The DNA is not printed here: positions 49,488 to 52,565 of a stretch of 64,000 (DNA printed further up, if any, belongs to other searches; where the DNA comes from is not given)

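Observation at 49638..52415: N-terminal dockerin on a triple FISUMP-domain secreted protein in a Bacteroidota context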

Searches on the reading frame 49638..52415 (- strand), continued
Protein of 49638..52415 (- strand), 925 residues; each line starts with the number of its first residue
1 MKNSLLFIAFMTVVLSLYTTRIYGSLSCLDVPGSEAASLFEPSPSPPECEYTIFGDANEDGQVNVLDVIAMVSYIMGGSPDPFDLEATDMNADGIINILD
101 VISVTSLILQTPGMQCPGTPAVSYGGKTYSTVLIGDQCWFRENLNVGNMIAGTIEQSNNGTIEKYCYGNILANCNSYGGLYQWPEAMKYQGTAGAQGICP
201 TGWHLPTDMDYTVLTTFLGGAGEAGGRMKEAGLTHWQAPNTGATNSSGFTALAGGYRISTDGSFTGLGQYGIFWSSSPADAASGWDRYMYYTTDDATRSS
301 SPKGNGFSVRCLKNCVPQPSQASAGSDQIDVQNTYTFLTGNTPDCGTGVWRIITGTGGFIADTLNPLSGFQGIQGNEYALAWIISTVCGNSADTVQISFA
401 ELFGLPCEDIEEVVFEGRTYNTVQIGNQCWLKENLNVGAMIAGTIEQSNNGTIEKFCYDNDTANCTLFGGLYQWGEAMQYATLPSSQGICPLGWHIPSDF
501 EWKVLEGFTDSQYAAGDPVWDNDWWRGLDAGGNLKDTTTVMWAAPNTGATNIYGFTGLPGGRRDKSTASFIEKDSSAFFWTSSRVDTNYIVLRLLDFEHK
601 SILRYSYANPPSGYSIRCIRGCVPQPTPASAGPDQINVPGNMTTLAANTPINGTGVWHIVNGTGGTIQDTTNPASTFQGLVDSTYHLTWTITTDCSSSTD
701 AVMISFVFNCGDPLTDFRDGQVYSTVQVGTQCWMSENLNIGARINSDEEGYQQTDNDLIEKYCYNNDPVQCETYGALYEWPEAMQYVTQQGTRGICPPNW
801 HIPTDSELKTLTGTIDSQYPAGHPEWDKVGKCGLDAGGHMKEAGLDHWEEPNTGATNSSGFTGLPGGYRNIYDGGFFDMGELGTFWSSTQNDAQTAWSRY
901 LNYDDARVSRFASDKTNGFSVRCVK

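Call 10: find_homologous_proteins(query=window:49638-52415:-, max_evalue=0.00001)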
Query window:49638-52415:- (925 aa): 3023 proteins with E <= 0.00001 among 8000 candidates; the best 120 are listed.
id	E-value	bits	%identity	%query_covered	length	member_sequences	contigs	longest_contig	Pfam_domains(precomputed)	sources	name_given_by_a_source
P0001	0.0e+0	2111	95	100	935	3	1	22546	PF09603.16,PF00404.25,PF26707.1,PF07603.18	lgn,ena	-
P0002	0.0e+0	1834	82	100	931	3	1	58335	PF09603.16,PF00404.25,PF26707.1,PF07603.18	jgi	jgi:uncharacterized protein (TIGR02145 family)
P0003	0.0e+0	1717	77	100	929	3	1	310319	PF09603.16,PF00404.25,PF26707.1,PF07603.18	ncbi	-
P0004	0.0e+0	1696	51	97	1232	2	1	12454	PF09603.16,PF00404.25,PF26707.1,PF07603.18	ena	-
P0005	0.0e+0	1571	57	88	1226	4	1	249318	PF09603.16,PF00404.25,PF26707.1,PF07603.18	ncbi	-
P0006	0.0e+0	1529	68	100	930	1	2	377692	PF09603.16,PF00404.25,PF26707.1,PF07603.18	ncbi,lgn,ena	-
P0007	0.0e+0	1492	67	100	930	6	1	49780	PF09603.16,PF00404.25,PF26707.1,PF07603.18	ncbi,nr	ncbi:MAG: hypothetical protein KBB71_09275 [Lentimicrobiaceae bacterium]|nr:hypothetical protein [Le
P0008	0.0e+0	1480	66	100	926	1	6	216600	PF09603.16,PF00404.25,PF26707.1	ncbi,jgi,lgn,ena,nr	ncbi:MAG TPA: FISUMP domain-containing protein [Bacteroidales bacterium]|nr:FISUMP domain-containing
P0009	0.0e+0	1367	52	94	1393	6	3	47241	PF09603.16,PF00404.25,PF26707.1,PF07603.18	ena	-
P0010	0.0e+0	1361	46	88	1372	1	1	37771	PF09603.16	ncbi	-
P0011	0.0e+0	1255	50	86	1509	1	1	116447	PF09603.16,PF22352.3,PF26707.1,PF07603.18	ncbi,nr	ncbi:MAG: hypothetical protein NT175_10320 [Bacteroidetes bacterium]|nr:hypothetical protein [Bacter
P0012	0.0e+0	1251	38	89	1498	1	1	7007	PF09603.16,PF01523.22,PF26707.1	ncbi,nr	ncbi:MAG: hypothetical protein K8R53_14910, partial [Bacteroidales bacterium]|nr:hypothetical protei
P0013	0.0e+0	1231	53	99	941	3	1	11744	PF09603.16,PF00404.25,PF26707.1,PF07603.18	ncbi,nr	ncbi:MAG: hypothetical protein KBB71_12820 [Lentimicrobiaceae bacterium]|nr:hypothetical protein [Le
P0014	0.0e+0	1224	42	55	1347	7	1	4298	PF09603.16,PF26707.1,PF07603.18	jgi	jgi:uncharacterized protein (TIGR02145 family)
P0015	0.0e+0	1191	42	88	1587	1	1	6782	PF09603.16,PF16974.12,PF25059.2,PF26707.1,PF07603.18,PF19364.5,PF00041.28,PF16656.12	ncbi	-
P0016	0.0e+0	1121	40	89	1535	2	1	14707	PF09603.16,PF26707.1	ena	-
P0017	0.0e+0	1099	43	94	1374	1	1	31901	PF09603.16,PF26707.1,PF13620.13,PF22904.4,PF17210.10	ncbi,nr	ncbi:MAG: hypothetical protein NTU44_11095 [Bacteroidetes bacterium]|nr:hypothetical protein [Bacter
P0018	0.0e+0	1090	53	94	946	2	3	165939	PF09603.16,PF00404.25,PF26707.1,PF07603.18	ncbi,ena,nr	ncbi:MAG TPA: FISUMP domain-containing protein [Bacteroidales bacterium]|nr:FISUMP domain-containing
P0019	0.0e+0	1082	55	98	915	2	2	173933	PF09603.16,PF00404.25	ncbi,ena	-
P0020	0.0e+0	1081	50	100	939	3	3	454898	PF09603.16,PF00404.25,PF26707.1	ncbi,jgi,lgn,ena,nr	ncbi:MAG TPA: FISUMP domain-containing protein [Bacteroidales bacterium]|nr:FISUMP domain-containing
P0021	0.0e+0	1071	44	86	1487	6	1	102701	PF09603.16,PF26707.1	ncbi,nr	ncbi:MAG: hypothetical protein KA053_01185 [Lentimicrobiaceae bacterium]|nr:hypothetical protein [Le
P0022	0.0e+0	1060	49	100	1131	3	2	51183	PF09603.16,PF00404.25,PF26707.1,PF07603.18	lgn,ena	-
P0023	0.0e+0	1059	44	88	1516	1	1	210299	PF09603.16,PF13385.14,PF26707.1,PF07603.18,PF13620.13,PF17210.10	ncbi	-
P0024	0.0e+0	1053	50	24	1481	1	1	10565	PF09603.16,PF26707.1,PF07603.18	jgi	-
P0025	0.0e+0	1044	48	99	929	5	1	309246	PF09603.16,PF00404.25,PF26707.1,PF07603.18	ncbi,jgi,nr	ncbi:MAG TPA: FISUMP domain-containing protein [Bacteroidales bacterium]|nr:FISUMP domain-containing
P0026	0.0e+0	1037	50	24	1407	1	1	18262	PF09603.16,PF26707.1,PF07603.18,PF18911.7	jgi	jgi:uncharacterized protein (TIGR02145 family)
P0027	0.0e+0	1026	37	94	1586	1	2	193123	PF09603.16,PF26707.1,PF07603.18,PF25788.3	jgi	jgi:uncharacterized protein (TIGR02145 family)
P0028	0.0e+0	1012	53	95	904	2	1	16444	PF09603.16,PF00404.25,PF26707.1,PF07603.18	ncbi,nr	ncbi:MAG: FISUMP domain-containing protein [Bacteroidales bacterium]|nr:FISUMP domain-containing pro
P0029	2.3e-297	1008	49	96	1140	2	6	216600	PF09603.16,PF00404.25,PF26707.1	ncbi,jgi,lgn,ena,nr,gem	ncbi:MAG TPA: FISUMP domain-containing protein [Bacteroidales bacterium]|nr:FISUMP domain-containing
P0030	5.1e-295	1000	48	86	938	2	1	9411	PF09603.16,PF26707.1,PF07603.18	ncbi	-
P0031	3.7e-291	987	38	86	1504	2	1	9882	PF09603.16,PF26707.1,PF07603.18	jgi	-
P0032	7.6e-291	986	51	42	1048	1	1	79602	PF09603.16,PF22352.3,PF00404.25,PF26707.1,PF07603.18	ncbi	-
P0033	1.2e-290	985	43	89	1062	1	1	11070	PF09603.16,PF26707.1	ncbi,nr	ncbi:MAG: hypothetical protein NTU44_20150, partial [Bacteroidetes bacterium]|nr:hypothetical protei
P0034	8.0e-290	983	46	64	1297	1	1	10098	PF09603.16,PF18962.8,PF26707.1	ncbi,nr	ncbi:MAG: T9SS type A sorting domain-containing protein, partial [Bacteroidales bacterium]|nr:T9SS t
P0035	4.0e-287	974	42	56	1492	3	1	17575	PF09603.16,PF00801.27,PF26707.1,PF07603.18,PF18911.7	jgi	-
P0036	1.2e-286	972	39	86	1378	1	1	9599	PF09603.16,PF07603.18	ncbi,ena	-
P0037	5.3e-278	943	46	99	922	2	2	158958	PF09603.16,PF00404.25,PF26707.1,PF07603.18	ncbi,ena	-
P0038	7.8e-276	936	51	24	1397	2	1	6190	PF09603.16,PF26707.1,PF07603.18,PF18911.7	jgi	-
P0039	4.1e-275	934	42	88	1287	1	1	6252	PF09603.16,PF26707.1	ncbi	-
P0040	5.5e-275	933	44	100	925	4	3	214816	PF09603.16,PF00404.25,PF26707.1,PF07603.18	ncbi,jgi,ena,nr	ncbi:MAG TPA: FISUMP domain-containing protein [Bacteroidales bacterium]|nr:FISUMP domain-containing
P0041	3.9e-273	927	42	88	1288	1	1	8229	PF09603.16,PF26707.1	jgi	-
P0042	1.3e-271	922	50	89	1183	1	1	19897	PF09603.16,PF26707.1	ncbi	-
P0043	6.2e-268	910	44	56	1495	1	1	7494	PF09603.16,PF26707.1,PF18911.7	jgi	-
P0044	1.7e-267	909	46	98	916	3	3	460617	PF09603.16,PF00404.25,PF26707.1,PF07603.18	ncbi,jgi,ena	-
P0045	2.9e-264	898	59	56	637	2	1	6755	PF09603.16,PF00404.25,PF26707.1,PF07603.18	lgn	-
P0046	1.3e-263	896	48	88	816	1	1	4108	PF09603.16,PF26707.1,PF07603.18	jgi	jgi:uncharacterized protein (TIGR02145 family)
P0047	2.0e-260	885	54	61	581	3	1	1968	PF09603.16,PF00404.25,PF26707.1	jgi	jgi:uncharacterized protein (TIGR02145 family)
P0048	6.6e-260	884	39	88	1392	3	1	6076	PF09603.16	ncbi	-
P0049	1.8e-259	882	40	86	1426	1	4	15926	PF09603.16,PF26707.1,PF07603.18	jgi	jgi:uncharacterized protein (TIGR02145 family)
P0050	3.7e-256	871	42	88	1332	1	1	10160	PF19190.7,PF09603.16,PF26707.1,PF07603.18,PF13004.14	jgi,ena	jgi:uncharacterized protein (TIGR02145 family)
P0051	9.1e-254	863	41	90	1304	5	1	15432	PF09603.16,PF00404.25,PF26707.1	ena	-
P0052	3.5e-252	858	38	86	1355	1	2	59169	PF09603.16,PF26707.1,PF07603.18,PF25788.3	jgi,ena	jgi:uncharacterized protein (TIGR02145 family)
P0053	5.0e-251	854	39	86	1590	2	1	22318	PF09603.16,PF26707.1,PF07603.18,PF25788.3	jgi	-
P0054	5.0e-250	851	50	86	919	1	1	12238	PF09603.16,PF26707.1,PF07603.18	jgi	jgi:uncharacterized protein (TIGR02145 family)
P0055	1.4e-249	849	39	88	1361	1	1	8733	PF09603.16,PF17963.8,PF26707.1,PF25788.3,PF00041.28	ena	-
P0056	3.1e-248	845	43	55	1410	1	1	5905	PF09603.16,PF17963.8,PF26707.1,PF07603.18,PF25788.3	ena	-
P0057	4.1e-248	845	46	82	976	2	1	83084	PF09603.16,PF26707.1,PF07603.18,PF01483.28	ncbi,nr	ncbi:MAG: proprotein convertase P-domain-containing protein, partial [Lentimicrobiaceae bacterium]|n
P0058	1.1e-246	840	38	86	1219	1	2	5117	PF09603.16,PF26707.1,PF07603.18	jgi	-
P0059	2.7e-245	835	39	86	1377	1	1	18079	PF09603.16,PF26707.1,PF25788.3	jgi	-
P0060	1.1e-241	823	46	88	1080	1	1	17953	PF09603.16,PF26707.1,PF13620.13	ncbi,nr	ncbi:MAG: hypothetical protein NTU44_05055 [Bacteroidetes bacterium]|nr:hypothetical protein [Bacter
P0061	1.1e-240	820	52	65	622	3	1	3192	PF09603.16,PF00404.25,PF26707.1,PF07603.18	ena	-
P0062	1.6e-240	819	45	88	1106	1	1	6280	PF09603.16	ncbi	-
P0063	2.9e-240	819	39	88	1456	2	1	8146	PF09603.16,PF26707.1,PF07603.18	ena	-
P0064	1.7e-239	816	51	67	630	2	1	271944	PF09603.16,PF00404.25,PF26707.1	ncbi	-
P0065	1.2e-238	813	41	86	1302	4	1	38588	PF09603.16,PF26707.1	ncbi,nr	ncbi:MAG: hypothetical protein ISS18_08445 [Bacteroidales bacterium]|nr:hypothetical protein [Bacter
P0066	8.7e-238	810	52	23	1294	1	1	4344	PF09603.16,PF26707.1,PF07603.18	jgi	jgi:uncharacterized protein (TIGR02145 family)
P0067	2.4e-236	806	50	43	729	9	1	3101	PF09603.16,PF22352.3,PF00404.25,PF26707.1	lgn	-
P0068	5.5e-236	804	44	66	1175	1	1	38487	PF09603.16,PF26696.1,PF26707.1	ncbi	-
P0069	7.7e-236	804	36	86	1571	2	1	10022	PF09603.16,PF16974.12,PF25059.2,PF07603.18,PF00041.28,PF16656.12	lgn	-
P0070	2.1e-235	802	49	86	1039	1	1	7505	PF09603.16,PF18962.8,PF26707.1,PF07603.18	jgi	jgi:uncharacterized protein (TIGR02145 family)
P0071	2.9e-235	802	57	57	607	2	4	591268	PF09603.16,PF00404.25,PF26707.1,PF07603.18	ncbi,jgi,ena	-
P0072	3.4e-235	802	55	22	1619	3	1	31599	PF09603.16,PF26696.1,PF13927.13,PF26707.1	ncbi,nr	ncbi:MAG: FISUMP domain-containing protein [Bacteroidales bacterium]|nr:FISUMP domain-containing pro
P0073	1.3e-234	800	38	88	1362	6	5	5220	PF19190.7,PF09603.16,PF26696.1,PF26707.1,PF13004.14,PF18998.7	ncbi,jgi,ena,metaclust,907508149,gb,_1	jgi:uncharacterized protein (TIGR02145 family)|metaclust:\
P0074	3.6e-234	798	51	67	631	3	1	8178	PF09603.16,PF00404.25,PF26707.1,PF07603.18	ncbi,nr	ncbi:MAG TPA: FISUMP domain-containing protein [Bacteroidales bacterium]|nr:FISUMP domain-containing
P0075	4.3e-234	798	42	99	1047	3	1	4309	PF09603.16,PF26707.1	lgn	-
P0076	1.3e-233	797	35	94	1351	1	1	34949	PF09603.16,PF26707.1,PF07603.18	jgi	-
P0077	3.3e-233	795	36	91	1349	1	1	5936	PF19190.7,PF09603.16,PF26696.1,PF26707.1,PF07603.18,PF13004.14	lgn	-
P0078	4.1e-233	795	47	88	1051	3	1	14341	PF09603.16,PF18962.8,PF26707.1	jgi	-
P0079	1.8e-232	793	56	33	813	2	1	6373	PF09603.16,PF00404.25,PF26707.1,PF07603.18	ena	-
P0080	2.7e-232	792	42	74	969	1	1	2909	PF09603.16,PF26707.1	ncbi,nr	ncbi:MAG: hypothetical protein IH599_04945, partial [Bacteroidales bacterium]|nr:hypothetical protei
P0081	4.4e-232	791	46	87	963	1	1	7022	PF09603.16,PF26696.1,PF26707.1,PF07603.18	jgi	jgi:uncharacterized protein (TIGR02145 family)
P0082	7.0e-232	791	37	86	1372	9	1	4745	PF19190.7,PF09603.16,PF26696.1,PF13004.14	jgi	-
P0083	2.3e-231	789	44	59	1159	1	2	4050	PF09603.16,PF26707.1,PF07603.18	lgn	-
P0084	1.0e-230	787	41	57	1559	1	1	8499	PF09603.16,PF19408.6,PF18962.8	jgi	jgi:uncharacterized protein (TIGR02145 family)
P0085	2.3e-230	786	37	86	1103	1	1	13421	PF19190.7,PF09603.16,PF26707.1,PF07603.18,PF13004.14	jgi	-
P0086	1.8e-229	783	37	89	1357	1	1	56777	PF09603.16,PF26707.1,PF25788.3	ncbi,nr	ncbi:MAG: hypothetical protein K9I94_01935 [Bacteroidales bacterium]|nr:hypothetical protein [Bacter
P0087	9.1e-228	777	37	89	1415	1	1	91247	PF09603.16,PF17963.8,PF07603.18,PF25788.3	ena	-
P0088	1.4e-227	777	56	32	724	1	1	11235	PF09603.16,PF00404.25,PF07603.18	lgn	-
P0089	2.6e-227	776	52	67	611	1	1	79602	PF09603.16,PF00404.25,PF26707.1,PF07603.18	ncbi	-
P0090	9.6e-227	774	52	63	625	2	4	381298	PF09603.16,PF00404.25,PF26707.1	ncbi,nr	ncbi:MAG: FISUMP domain-containing protein [Bacteroidales bacterium]|nr:FISUMP domain-containing pro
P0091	1.2e-226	773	41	87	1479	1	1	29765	PF09603.16,PF26696.1,PF26707.1,PF23197.2,PF16709.12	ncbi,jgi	-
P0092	2.3e-226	773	57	20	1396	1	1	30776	PF09603.16,PF26707.1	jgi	jgi:uncharacterized protein (TIGR02145 family)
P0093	4.7e-226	772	42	86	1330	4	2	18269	PF19190.7,PF09603.16,PF26707.1,PF07603.18,PF13004.14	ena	-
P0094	3.9e-225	768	52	62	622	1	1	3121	PF09603.16,PF00404.25,PF26707.1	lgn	-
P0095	4.8e-225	768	41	24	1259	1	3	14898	PF09603.16,PF26707.1,PF07603.18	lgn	-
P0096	4.3e-224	765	38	86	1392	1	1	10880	PF09603.16,PF07603.18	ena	-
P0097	1.9e-223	763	45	67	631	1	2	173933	PF09603.16,PF00404.25,PF26707.1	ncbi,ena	-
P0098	1.0e-222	760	41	89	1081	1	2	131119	PF09603.16,PF26707.1,PF13620.13,PF17210.10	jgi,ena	-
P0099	1.1e-222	760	39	89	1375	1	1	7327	PF09603.16,PF26707.1,PF07603.18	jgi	jgi:uncharacterized protein (TIGR02145 family)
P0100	1.2e-222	760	41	55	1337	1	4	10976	PF09603.16,PF18962.8,PF26707.1,PF07603.18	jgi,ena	-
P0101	3.3e-221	755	44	86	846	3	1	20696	PF09603.16,PF26707.1,PF07603.18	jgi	-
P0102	5.8e-221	755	49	74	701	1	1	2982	PF09603.16,PF22352.3,PF26707.1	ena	-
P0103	6.4e-221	755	53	67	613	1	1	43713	PF09603.16,PF00404.25,PF26707.1,PF07603.18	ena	-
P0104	1.7e-220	753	38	79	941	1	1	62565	PF09603.16,PF26707.1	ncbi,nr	ncbi:MAG: hypothetical protein JW861_01300, partial [Bacteroidales bacterium]|nr:hypothetical protei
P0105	4.6e-220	752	38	88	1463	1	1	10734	PF09603.16,PF26707.1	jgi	jgi:uncharacterized protein (TIGR02145 family)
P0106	8.3e-220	751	52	62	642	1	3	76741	PF09603.16,PF00404.25,PF26707.1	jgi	jgi:uncharacterized protein (TIGR02145 family)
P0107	1.9e-218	746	33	55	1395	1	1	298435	PF09603.16,PF07603.18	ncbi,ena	-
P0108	5.2e-218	745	44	86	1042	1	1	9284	PF09603.16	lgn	-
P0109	2.9e-217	742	47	66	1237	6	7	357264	PF09603.16,PF26707.1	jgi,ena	-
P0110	6.6e-217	741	48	67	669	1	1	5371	PF09603.16,PF00404.25,PF26707.1,PF07603.18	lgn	-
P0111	7.9e-217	741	52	62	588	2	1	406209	PF09603.16,PF00404.25,PF26707.1,PF07603.18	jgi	-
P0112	1.3e-216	740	39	86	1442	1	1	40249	PF09603.16,PF26707.1,PF07603.18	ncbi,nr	ncbi:MAG: hypothetical protein JEY97_05420 [Bacteroidales bacterium]|nr:hypothetical protein [Bacter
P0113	2.6e-216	739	49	66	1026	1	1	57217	PF09603.16,PF26707.1,PF13620.13,PF22904.4,PF17210.10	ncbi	-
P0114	1.2e-215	737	43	55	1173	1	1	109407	PF09603.16,PF01523.22,PF26707.1,PF07603.18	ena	-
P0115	2.0e-214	733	49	33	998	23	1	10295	PF09603.16,PF26707.1,PF13620.13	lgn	-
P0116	2.5e-214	733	56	58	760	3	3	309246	PF09603.16,PF00404.25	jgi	-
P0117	6.4e-214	731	51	67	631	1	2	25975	PF09603.16,PF00404.25,PF26707.1,PF07603.18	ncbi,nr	ncbi:MAG: FISUMP domain-containing protein [Bacteroidales bacterium]|nr:hypothetical protein [Lentim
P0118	6.8e-214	731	55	58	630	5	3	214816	PF09603.16,PF00404.25,PF26707.1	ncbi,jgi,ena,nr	ncbi:MAG TPA: FISUMP domain-containing protein [Bacteroidales bacterium]|nr:FISUMP domain-containing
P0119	2.1e-213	730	52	62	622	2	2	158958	PF09603.16,PF00404.25,PF26707.1,PF07603.18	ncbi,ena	-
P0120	5.0e-213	728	39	89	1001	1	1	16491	PF09603.16,PF26707.1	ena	-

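Call 13: find_encoding_contigs(protein=window:49638-52415:-, flank=10000, max_places=4)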
Protein window:49638-52415:- (925 aa): 8 contigs read that carry it; 4 places shown.
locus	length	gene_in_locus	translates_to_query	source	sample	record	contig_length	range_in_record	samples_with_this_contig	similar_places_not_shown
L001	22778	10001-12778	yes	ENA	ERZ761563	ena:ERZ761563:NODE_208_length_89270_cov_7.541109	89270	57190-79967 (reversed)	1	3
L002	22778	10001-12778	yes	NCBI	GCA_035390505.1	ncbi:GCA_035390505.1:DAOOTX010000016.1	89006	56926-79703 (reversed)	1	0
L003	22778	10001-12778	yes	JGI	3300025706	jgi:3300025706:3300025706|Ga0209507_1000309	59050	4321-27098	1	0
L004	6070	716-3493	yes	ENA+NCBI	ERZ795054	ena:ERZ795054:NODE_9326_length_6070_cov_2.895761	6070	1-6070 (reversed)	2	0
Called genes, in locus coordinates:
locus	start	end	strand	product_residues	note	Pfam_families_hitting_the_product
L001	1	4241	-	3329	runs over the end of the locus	PF05048:NosD (weak), PF13229:Beta_helix, PF12708:Pect-lyase_RHGA_epim (weak), PF13229:Beta_helix, PF18962:Por_Secre_tail (faint), PF13573:SprB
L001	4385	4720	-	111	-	-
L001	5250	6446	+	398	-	PF01609:DDE_Tnp_1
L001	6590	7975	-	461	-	PF00072:Response_reg, PF01078:Mg_chelatase (faint), PF00158:Sigma54_activat, PF14532:Sigma54_activ_2, PF07724:AAA_2 (faint), PF07728:AAA_5, PF25601:AAA_lid_14, PF02954:HTH_8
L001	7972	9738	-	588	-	PF13188:PAS_8 (faint), PF13426:PAS_9, PF08447:PAS_3 (weak), PF13185:GAF_2, PF00512:HisKA (weak), PF02518:HATPase_c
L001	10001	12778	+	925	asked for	PF00404:Dockerin_1, PF09603:Fib_succ_major, PF26707:DUF8237 (faint), PF09603:Fib_succ_major, PF07603:Lcl_C (weak), PF09603:Fib_succ_major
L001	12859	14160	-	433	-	PF00691:OmpA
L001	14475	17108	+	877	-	PF07494:Reg_prop (faint), PF07495:Y_Y_Y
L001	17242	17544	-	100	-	-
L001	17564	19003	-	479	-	PF00150:Cellulase (faint), PF07745:Glyco_hydro_53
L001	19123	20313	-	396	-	PF13173:AAA_14, PF13635:DUF4143 (weak)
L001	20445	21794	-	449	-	PF11700:ATG22, PF07690:MFS_1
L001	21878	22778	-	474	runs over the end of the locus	PF02310:B12-binding, PF04055:Radical_SAM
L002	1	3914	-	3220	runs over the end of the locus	PF05048:NosD (weak), PF13229:Beta_helix, PF12708:Pect-lyase_RHGA_epim (weak), PF13229:Beta_helix, PF18962:Por_Secre_tail (faint), PF13573:SprB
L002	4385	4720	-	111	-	-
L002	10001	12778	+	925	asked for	PF00404:Dockerin_1, PF09603:Fib_succ_major, PF26707:DUF8237 (faint), PF09603:Fib_succ_major, PF07603:Lcl_C (weak), PF09603:Fib_succ_major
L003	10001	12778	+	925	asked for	PF00404:Dockerin_1, PF09603:Fib_succ_major, PF26707:DUF8237 (faint), PF09603:Fib_succ_major, PF07603:Lcl_C (weak), PF09603:Fib_succ_major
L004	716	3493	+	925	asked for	PF00404:Dockerin_1, PF09603:Fib_succ_major, PF26707:DUF8237 (faint), PF09603:Fib_succ_major, PF07603:Lcl_C (weak), PF09603:Fib_succ_major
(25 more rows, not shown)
